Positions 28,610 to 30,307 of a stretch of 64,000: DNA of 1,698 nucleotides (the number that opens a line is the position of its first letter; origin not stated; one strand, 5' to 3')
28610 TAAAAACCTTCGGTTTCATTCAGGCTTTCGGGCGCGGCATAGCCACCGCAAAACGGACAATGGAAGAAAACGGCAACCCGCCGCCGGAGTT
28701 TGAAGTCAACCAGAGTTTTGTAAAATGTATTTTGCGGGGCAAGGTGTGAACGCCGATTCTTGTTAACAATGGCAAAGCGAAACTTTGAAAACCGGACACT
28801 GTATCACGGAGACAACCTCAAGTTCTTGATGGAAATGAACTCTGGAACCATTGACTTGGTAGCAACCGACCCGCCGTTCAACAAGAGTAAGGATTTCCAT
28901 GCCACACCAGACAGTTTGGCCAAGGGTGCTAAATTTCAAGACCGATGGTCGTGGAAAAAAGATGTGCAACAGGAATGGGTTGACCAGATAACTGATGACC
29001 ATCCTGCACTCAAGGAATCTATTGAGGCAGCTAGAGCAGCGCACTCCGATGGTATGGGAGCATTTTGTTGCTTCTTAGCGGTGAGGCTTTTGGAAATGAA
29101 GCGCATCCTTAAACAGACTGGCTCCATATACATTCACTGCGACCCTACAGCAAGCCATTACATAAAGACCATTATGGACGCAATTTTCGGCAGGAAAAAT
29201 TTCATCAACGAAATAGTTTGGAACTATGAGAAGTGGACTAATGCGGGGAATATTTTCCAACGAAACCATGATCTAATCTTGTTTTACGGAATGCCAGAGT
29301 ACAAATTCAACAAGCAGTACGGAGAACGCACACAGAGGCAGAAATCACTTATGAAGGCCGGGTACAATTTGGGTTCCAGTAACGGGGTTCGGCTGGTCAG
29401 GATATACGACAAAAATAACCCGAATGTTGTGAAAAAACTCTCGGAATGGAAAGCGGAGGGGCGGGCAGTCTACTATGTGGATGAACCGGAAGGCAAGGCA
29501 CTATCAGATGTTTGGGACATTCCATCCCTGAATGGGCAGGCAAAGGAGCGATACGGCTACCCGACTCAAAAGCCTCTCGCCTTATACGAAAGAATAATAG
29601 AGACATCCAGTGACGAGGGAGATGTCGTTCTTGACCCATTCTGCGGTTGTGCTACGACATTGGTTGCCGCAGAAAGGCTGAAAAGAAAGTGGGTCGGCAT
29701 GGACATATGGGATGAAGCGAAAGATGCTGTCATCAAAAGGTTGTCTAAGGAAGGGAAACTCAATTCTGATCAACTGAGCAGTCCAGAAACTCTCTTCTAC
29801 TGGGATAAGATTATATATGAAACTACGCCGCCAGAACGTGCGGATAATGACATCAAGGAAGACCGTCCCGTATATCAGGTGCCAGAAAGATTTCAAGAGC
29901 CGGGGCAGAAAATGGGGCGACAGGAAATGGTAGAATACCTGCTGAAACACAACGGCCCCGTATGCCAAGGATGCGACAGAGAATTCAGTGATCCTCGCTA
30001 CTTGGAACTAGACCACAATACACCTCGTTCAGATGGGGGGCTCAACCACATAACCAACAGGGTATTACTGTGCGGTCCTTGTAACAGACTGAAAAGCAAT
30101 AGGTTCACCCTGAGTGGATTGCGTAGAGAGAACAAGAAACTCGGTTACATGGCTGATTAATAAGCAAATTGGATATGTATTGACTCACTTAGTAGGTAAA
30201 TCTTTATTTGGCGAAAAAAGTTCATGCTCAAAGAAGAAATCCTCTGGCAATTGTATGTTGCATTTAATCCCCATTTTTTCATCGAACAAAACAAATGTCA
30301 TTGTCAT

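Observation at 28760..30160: Beta-class DNA methyltransferase with a C-terminal HNH nuclease fused in a single 466-aa polypeptide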

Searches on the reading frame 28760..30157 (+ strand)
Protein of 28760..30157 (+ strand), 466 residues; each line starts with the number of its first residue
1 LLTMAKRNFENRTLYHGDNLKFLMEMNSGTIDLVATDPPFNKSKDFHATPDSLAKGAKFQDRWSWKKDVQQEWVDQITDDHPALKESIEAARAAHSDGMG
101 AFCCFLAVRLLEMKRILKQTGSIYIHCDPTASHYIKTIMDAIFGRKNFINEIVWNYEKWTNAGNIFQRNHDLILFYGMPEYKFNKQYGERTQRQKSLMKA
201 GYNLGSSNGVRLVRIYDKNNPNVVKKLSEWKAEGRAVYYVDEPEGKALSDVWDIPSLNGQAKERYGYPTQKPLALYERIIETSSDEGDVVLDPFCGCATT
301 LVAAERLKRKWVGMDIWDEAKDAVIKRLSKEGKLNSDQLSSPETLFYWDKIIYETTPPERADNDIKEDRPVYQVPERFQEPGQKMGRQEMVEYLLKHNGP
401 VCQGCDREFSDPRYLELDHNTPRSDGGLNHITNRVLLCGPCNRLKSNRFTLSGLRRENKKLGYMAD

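Call 3: search_protein_families(library=pfam, proteins=[window:28760-30157:+], max_evalue=0.01)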
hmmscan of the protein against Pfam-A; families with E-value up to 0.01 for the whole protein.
window:28760-30157:+ (466 aa): 6 families
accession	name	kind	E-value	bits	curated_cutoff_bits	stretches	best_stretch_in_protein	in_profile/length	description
PF01555.25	N6_N4_Mtase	-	1.2e-46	159.8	26.7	1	31-324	1-219/221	DNA methylase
PF01844.29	HNH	-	3.3e-09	37.2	21.4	1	402-448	1-47/47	HNH endonuclease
PF14279.12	HNH_5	-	1e-05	25.8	27.5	1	402-449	1-47/56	HNH endonuclease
PF02945.21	Endonuclease_7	-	0.00065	20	23.6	1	391-444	15-62/82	Recombination endonuclease VII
PF13395.12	HNH_4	-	0.0033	17.8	22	1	411-449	15-52/54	HNH endonuclease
PF02384.22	N6_Mtase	-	0.0061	16.4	20.4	0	10-67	103-159/311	N-6 DNA Methylase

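Call 4: search_protein_families(library=ncbifam, proteins=[window:28760-30157:+], max_evalue=0.01)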
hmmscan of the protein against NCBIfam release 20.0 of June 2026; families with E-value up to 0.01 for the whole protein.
window:28760-30157:+ (466 aa): 6 families
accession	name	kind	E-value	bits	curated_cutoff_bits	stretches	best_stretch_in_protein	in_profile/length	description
NF008572.0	PRK11524.1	equivalog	3.2e-29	102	292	2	246-341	174-269/294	adenine-specific DNA-methyltransferase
NF050803.1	DnaMtaseCcrMCaul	equivalog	1.3e-20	73.6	830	1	263-340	182-259/350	adenine-specific DNA-methyltransferase CcrM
NF010253.0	PRK13699.1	subfamily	8.5e-11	42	244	1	266-330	143-207/226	DNA methyltransferase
NF040563.1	guided_IscB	equivalog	1.1e-09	37.9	175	1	381-448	175-238/314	RNA-guided endonuclease IscB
NF049971.1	CRISPR_Cas9d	exception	0.0001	21.1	375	1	384-448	530-596/986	type II CRISPR RNA-guided endonuclease Cas9d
TIGR01177.1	TIGR01177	hypoth_equivalog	0.0023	17.3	316.55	0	285-316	181-212/330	TIGR01177 family methyltransferase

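Call 5: search_protein_families(library=padloc, proteins=[window:28760-30157:+], max_evalue=0.01)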
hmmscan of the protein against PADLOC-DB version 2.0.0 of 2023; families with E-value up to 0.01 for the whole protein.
window:28760-30157:+ (466 aa): 75 families (the best 25 are shown)
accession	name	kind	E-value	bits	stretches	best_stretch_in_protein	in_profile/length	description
PDLC03339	MTase_II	-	3.1e-67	225.1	2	99-339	57-282/399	Type II methyltransferase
PDLC03300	MTase_II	-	7.3e-48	161.2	2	13-187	13-173/302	Type II methyltransferase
PDLC03371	MTase_II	-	1.3e-44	150.7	1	8-331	7-255/260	Type II methyltransferase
PDLC03354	MTase_II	-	4e-42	142.7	2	235-333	294-387/425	Type II methyltransferase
PDLC03299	MTase_II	-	2e-39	133.8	3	243-341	172-270/296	Type II methyltransferase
PDLC03636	MTase_III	-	4.7e-37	126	2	103-196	97-191/575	Type III methyltransferase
PDLC03635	MTase_III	-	5.3e-29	99.4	2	104-190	270-362/708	Type III methyltransferase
PDLC03644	MTase_III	-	1.1e-28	98.3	2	12-197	39-205/542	Type III methyltransferase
PDLC03633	MTase_III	-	3.6e-28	96.6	1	13-328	79-353/616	Type III methyltransferase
PDLC03638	MTase_III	-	4e-27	92.9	1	101-330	430-679/816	Type III methyltransferase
PDLC03320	MTase_II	-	3.4e-26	90.1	2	248-330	194-276/289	Type II methyltransferase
PDLC03353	MTase_II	-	2.3e-25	87.6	1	8-330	6-252/260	Type II methyltransferase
PDLC03634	MTase_III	-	1.8e-23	81.3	2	16-222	99-289/621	Type III methyltransferase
PDLC03265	MTase_II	-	5.7e-23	79.9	3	221-328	227-328/333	Type II methyltransferase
PDLC03216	MTase_II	-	1.2e-22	78.4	1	251-340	173-267/364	Type II methyltransferase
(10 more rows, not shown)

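Call 9: find_homologous_proteins(query=window:28760-30157:+, max_evalue=0.00001)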
Query window:28760-30157:+ (466 aa): 7999 proteins with E <= 0.00001 among 8000 candidates; the best 120 are listed.
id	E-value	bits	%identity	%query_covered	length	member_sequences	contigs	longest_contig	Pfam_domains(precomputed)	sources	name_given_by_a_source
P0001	0.0e+0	1097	100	99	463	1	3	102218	PF01844.30,PF01555.25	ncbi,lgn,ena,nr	ncbi:MAG: DNA methyltransferase [Candidatus Dadabacteria bacterium]|nr:DNA methyltransferase [Candid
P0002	2.0e-177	609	57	99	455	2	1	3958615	PF01844.30,PF01555.25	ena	-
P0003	2.6e-176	605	59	99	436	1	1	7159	PF01844.30,PF01555.25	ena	-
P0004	5.9e-174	598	59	99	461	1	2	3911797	PF01844.30,PF14279.13,PF01555.25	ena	-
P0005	3.4e-173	595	58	100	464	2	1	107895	PF01844.30,PF02945.22,PF14279.13,PF01555.25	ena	-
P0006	8.6e-173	594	58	98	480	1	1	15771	PF01844.30,PF01555.25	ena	-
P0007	9.4e-173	594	56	97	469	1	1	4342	PF01844.30,PF01555.25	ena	-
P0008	1.7e-172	593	60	99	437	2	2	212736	PF01844.30,PF01555.25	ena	-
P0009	2.2e-172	592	60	99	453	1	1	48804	PF01844.30,PF01555.25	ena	-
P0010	3.0e-172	592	57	99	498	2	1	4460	PF01844.30,PF01555.25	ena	-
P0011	4.2e-171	588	60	98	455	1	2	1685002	PF01844.30,PF01555.25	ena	-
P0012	1.9e-170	586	57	99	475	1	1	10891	PF01844.30,PF01555.25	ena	-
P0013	3.3e-169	582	57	99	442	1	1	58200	PF01844.30,PF01555.25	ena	-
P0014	7.3e-169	581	58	98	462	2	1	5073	PF01844.30,PF01555.25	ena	-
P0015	8.3e-169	581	60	99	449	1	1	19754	PF01844.30,PF01555.25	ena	-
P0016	5.8e-168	578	56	98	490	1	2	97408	PF01844.30,PF14279.13,PF01555.25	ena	-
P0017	6.1e-168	578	58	98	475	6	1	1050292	PF01844.30,PF01170.25,PF01555.25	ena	-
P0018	8.9e-168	577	56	98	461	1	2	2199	PF01844.30,PF01555.25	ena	-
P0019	9.6e-168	577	60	98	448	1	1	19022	PF01844.30,PF01555.25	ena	-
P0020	1.2e-167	577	56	100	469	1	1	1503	PF01844.30,PF01555.25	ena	-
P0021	1.4e-167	577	57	94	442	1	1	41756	PF01844.30,PF01555.25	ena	-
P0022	1.4e-167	577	58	98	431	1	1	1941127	PF01844.30,PF01555.25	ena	-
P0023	1.5e-167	577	58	98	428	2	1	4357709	PF01844.30,PF01555.25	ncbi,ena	-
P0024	3.5e-167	575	59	99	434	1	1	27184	PF01844.30,PF01555.25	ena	-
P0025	3.7e-167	575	56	99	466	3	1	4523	PF01844.30,PF01555.25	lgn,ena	-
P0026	4.7e-167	575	58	98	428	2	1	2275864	PF01844.30,PF01555.25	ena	-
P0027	7.4e-167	574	58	99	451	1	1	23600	PF01844.30,PF01555.25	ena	-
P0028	1.1e-166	574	58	98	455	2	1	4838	PF01844.30,PF01555.25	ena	-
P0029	1.1e-166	574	58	98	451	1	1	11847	PF01844.30,PF01555.25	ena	-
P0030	1.1e-166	574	59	98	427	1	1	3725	PF01844.30,PF01555.25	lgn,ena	-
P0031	1.2e-166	573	58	99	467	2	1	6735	PF01844.30,PF01555.25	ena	-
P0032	1.3e-166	573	55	99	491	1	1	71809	PF01844.30,PF01555.25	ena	-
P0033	1.7e-166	573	58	98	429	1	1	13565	PF01844.30,PF01555.25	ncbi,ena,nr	ncbi:MAG: DNA methyltransferase [Nitrospinae bacterium]|nr:DNA methyltransferase [Nitrospinota bacte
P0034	2.1e-166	573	57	98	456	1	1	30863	PF01844.30,PF01555.25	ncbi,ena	-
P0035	3.1e-166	572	59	99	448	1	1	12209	PF01844.30,PF01555.25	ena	-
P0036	4.4e-166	572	57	98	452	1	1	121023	PF01844.30,PF01555.25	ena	-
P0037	4.9e-166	572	58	98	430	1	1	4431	PF01844.30,PF14279.13,PF01555.25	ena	-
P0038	6.2e-166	571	57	99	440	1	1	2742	PF01844.30,PF01555.25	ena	-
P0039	7.4e-166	571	56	100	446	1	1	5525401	PF01844.30,PF02945.22,PF01555.25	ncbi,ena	-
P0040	8.6e-166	571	59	99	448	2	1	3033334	PF01844.30,PF01555.25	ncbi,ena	-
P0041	1.4e-165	570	56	99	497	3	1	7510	PF01844.30,PF02945.22,PF01555.25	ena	-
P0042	1.6e-165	570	57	99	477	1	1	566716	PF01844.30,PF01555.25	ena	-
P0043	1.8e-165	570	57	99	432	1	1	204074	PF01844.30,PF01555.25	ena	-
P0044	1.8e-165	570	56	99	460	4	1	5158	PF01844.30,PF01555.25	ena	-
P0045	2.4e-165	569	56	98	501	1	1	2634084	PF01844.30,PF01555.25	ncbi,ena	-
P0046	2.6e-165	569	58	99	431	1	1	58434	PF01844.30,PF01555.25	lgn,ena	-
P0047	2.6e-165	569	56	99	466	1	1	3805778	PF01844.30,PF02945.22,PF01555.25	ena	-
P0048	2.6e-165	569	57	99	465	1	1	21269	PF01844.30,PF01555.25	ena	-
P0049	2.7e-165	569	59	99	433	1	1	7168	PF01844.30,PF01555.25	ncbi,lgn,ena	-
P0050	3.6e-165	569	57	99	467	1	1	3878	PF01844.30,PF14279.13,PF01555.25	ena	-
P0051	4.0e-165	568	59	99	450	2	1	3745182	PF01844.30,PF14279.13,PF01555.25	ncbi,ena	-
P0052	4.1e-165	568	56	99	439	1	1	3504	PF01844.30,PF01555.25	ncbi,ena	-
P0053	4.5e-165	568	57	98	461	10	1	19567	PF01844.30,PF14279.13,PF01555.25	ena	-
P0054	4.7e-165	568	53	99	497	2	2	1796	PF01844.30,PF01555.25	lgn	-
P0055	5.3e-165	568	58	99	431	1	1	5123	PF01844.30,PF01555.25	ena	-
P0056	6.4e-165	568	57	98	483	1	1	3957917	PF01844.30,PF01555.25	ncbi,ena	-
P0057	7.4e-165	568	56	98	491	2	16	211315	PF01844.30,PF01555.25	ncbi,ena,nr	ncbi:MAG: DNA methyltransferase [Chloroflexi bacterium]|nr:DNA methyltransferase [Chloroflexota bact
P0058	7.5e-165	568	57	99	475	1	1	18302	PF01844.30,PF01555.25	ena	-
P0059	9.1e-165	567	57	99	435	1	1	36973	PF01844.30,PF01555.25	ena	-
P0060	1.0e-164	567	58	98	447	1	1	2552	PF01844.30,PF01555.25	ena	-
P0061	1.1e-164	567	56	99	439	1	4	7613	PF01844.30,PF01555.25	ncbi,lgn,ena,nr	ncbi:MAG: DNA methyltransferase [Gammaproteobacteria bacterium]|nr:DNA methyltransferase [Gammaprote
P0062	1.2e-164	567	57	99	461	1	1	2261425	PF01844.30,PF01555.25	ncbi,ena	-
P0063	1.4e-164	567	58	99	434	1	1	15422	PF01844.30,PF14279.13,PF01555.25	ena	-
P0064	1.5e-164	567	56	99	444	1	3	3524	PF01844.30,PF01555.25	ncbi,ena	-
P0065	1.6e-164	567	55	99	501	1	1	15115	PF01844.30,PF01555.25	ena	-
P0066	1.8e-164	566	57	98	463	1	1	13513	PF01844.30,PF01555.25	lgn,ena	-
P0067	2.2e-164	566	57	99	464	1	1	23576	PF01844.30,PF01555.25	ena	-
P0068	3.3e-164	565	57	99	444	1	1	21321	PF01844.30,PF01555.25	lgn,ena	-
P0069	3.4e-164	565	57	98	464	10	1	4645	PF01844.30,PF14279.13,PF01555.25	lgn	-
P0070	3.7e-164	565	57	98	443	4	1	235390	PF01844.30,PF01555.25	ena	-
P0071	3.9e-164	565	58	99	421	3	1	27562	PF01844.30,PF01555.25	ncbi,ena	-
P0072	4.2e-164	565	57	98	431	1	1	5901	PF01844.30,PF01555.25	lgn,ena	-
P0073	4.6e-164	565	59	98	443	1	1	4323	PF01844.30,PF01555.25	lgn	-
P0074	4.6e-164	565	58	98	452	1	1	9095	PF01844.30,PF01555.25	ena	-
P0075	4.9e-164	565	58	99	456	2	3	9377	PF01844.30,PF02945.22,PF14279.13,PF01555.25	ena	-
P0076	6.0e-164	565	57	98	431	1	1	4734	PF01844.30,PF14279.13,PF01555.25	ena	-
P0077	6.3e-164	565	58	99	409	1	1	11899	PF01844.30,PF01555.25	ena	-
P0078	9.0e-164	564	57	99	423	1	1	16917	PF01844.30,PF02945.22,PF01555.25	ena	-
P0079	1.0e-163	564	54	99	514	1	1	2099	PF01844.30,PF01555.25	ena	-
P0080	1.2e-163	564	56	98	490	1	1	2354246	PF01844.30,PF01555.25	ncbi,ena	-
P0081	1.2e-163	564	57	98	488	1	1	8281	PF01844.30,PF01555.25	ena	-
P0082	1.3e-163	564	56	99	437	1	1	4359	PF01844.30,PF01555.25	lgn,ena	-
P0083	1.3e-163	564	55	99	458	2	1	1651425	PF01844.30,PF01555.25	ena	-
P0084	1.9e-163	563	57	98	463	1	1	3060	PF01844.30,PF01555.25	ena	-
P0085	2.3e-163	563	55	98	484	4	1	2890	PF01844.30,PF02945.22,PF01555.25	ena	-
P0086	2.4e-163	563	55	99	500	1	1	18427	PF01844.30,PF01555.25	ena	-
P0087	2.5e-163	563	57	98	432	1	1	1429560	PF01844.30,PF01555.25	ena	-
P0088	2.8e-163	562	58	99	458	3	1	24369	PF01844.30,PF01555.25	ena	-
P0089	3.0e-163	562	58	98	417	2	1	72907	PF01844.30,PF01555.25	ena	-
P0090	3.9e-163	562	57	99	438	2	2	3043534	PF01844.30,PF14279.13,PF01555.25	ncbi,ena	-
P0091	4.4e-163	562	57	99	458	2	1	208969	PF01844.30,PF01555.25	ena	-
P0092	4.4e-163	562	57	99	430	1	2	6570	PF01844.30,PF01555.25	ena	-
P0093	5.3e-163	562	57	98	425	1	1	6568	PF01844.30,PF01555.25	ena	-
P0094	6.5e-163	561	56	99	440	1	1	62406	PF01844.30,PF01555.25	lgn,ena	-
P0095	7.6e-163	561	57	98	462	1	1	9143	PF01844.30,PF01555.25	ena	-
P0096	7.9e-163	561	54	99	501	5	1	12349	PF01844.30,PF01555.25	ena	-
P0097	9.6e-163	561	57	99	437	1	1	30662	PF01844.30,PF01555.25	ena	-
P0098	1.2e-162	560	57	98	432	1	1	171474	PF01844.30,PF01555.25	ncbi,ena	-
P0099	1.2e-162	560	57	98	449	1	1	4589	PF01844.30,PF01555.25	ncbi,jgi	-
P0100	1.4e-162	560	56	98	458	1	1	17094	PF01844.30,PF01555.25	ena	-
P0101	1.4e-162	560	58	99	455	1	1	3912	PF01844.30,PF01555.25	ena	-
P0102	1.4e-162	560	57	99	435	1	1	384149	PF01844.30,PF02945.22,PF14279.13,PF01555.25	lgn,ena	-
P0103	1.5e-162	560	57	98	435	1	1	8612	PF01844.30,PF01555.25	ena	-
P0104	1.7e-162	560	57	98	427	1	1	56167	PF01844.30,PF01555.25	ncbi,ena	-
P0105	2.7e-162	559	56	99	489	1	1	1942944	PF01844.30,PF01555.25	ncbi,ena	-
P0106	3.2e-162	559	57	99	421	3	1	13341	PF01844.30,PF01555.25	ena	-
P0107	3.6e-162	559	55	100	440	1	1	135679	PF01844.30,PF01555.25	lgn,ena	-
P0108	4.0e-162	559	56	99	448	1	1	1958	PF01844.30,PF01555.25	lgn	-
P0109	4.1e-162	559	55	98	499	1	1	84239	PF01844.30,PF01555.25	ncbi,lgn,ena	-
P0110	4.3e-162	559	57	99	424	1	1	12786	PF01844.30,PF01555.25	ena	-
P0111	4.4e-162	558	57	94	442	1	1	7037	PF01844.30,PF02945.22,PF01555.25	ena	-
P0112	4.5e-162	558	56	99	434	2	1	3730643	PF01844.30,PF01555.25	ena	-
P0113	4.9e-162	558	57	98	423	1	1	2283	PF01844.30,PF01555.25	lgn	-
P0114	4.9e-162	558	57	96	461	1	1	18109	PF01844.30,PF01555.25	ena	-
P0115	5.1e-162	558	56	99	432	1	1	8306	PF01844.30,PF14279.13,PF01555.25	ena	-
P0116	5.3e-162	558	58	99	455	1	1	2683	PF01844.30,PF01555.25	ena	-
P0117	5.9e-162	558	57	98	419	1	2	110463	PF01844.30,PF01555.25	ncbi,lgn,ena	-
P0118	5.9e-162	558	56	99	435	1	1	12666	PF01844.30,PF01555.25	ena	-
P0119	6.8e-162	558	56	99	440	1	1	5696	PF01844.30,PF01555.25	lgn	-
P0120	6.8e-162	558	58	99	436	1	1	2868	PF01844.30,PF01555.25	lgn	-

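Call 10: search_solved_structures(query=window:28760-30157:+, max_evalue=0.01, show_alignments=2)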
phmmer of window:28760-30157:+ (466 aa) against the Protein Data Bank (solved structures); distinct sequences matched with E-value up to 0.01: 19.
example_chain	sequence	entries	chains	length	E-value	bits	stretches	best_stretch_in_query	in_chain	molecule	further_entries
9c3u_A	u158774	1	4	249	1.1e-16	64.1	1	248-317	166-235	Methyltransferase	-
8urk_A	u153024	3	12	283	1.8e-16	63.4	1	248-318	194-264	Methyltransferase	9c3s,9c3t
6pbd_A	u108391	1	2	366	1.5e-13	53.8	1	251-325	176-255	Modification methylase CcrMI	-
5hfj_A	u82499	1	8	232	2.9e-12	49.5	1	230-328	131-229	Adenine specific DNA methyltransferase (DpnA)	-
5hek_A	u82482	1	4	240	3e-12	49.5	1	230-328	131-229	Adenine specific DNA methyltransferase (DpnA)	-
6k0w_B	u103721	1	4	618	5.2e-12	48.7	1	10-190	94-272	Adenine specific DNA methyltransferase (Mod)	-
1nw8_A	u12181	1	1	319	6.4e-12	48.4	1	244-309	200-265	MODIFICATION METHYLASE RSRI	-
1eg2_A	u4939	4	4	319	6.7e-12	48.3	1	244-307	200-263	MODIFICATION METHYLASE RSRI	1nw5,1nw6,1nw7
8s9n_A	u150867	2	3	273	6.7e-11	45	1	263-328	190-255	DNA cytosine-N4 methyltransferase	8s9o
8s9m_A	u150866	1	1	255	9.6e-11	44.5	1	263-328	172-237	DNA cytosine-N4 methyltransferase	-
1g60_A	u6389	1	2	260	4e-10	42.5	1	239-317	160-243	Adenine-specific Methyltransferase MboIIA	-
2zie_A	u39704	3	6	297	8e-10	41.5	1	250-321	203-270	Putative modification methylase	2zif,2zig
4zcf_A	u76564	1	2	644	2.2e-09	40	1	12-187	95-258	Restriction endonuclease EcoP15I, modification subunit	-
7dsu_A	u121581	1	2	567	1.6e-07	33.9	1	105-259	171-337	Mbo45V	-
1boo_A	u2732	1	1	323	5.2e-05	25.6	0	266-319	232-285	PROTEIN (N-4 CYTOSINE-SPECIFIC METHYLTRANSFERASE PVU II)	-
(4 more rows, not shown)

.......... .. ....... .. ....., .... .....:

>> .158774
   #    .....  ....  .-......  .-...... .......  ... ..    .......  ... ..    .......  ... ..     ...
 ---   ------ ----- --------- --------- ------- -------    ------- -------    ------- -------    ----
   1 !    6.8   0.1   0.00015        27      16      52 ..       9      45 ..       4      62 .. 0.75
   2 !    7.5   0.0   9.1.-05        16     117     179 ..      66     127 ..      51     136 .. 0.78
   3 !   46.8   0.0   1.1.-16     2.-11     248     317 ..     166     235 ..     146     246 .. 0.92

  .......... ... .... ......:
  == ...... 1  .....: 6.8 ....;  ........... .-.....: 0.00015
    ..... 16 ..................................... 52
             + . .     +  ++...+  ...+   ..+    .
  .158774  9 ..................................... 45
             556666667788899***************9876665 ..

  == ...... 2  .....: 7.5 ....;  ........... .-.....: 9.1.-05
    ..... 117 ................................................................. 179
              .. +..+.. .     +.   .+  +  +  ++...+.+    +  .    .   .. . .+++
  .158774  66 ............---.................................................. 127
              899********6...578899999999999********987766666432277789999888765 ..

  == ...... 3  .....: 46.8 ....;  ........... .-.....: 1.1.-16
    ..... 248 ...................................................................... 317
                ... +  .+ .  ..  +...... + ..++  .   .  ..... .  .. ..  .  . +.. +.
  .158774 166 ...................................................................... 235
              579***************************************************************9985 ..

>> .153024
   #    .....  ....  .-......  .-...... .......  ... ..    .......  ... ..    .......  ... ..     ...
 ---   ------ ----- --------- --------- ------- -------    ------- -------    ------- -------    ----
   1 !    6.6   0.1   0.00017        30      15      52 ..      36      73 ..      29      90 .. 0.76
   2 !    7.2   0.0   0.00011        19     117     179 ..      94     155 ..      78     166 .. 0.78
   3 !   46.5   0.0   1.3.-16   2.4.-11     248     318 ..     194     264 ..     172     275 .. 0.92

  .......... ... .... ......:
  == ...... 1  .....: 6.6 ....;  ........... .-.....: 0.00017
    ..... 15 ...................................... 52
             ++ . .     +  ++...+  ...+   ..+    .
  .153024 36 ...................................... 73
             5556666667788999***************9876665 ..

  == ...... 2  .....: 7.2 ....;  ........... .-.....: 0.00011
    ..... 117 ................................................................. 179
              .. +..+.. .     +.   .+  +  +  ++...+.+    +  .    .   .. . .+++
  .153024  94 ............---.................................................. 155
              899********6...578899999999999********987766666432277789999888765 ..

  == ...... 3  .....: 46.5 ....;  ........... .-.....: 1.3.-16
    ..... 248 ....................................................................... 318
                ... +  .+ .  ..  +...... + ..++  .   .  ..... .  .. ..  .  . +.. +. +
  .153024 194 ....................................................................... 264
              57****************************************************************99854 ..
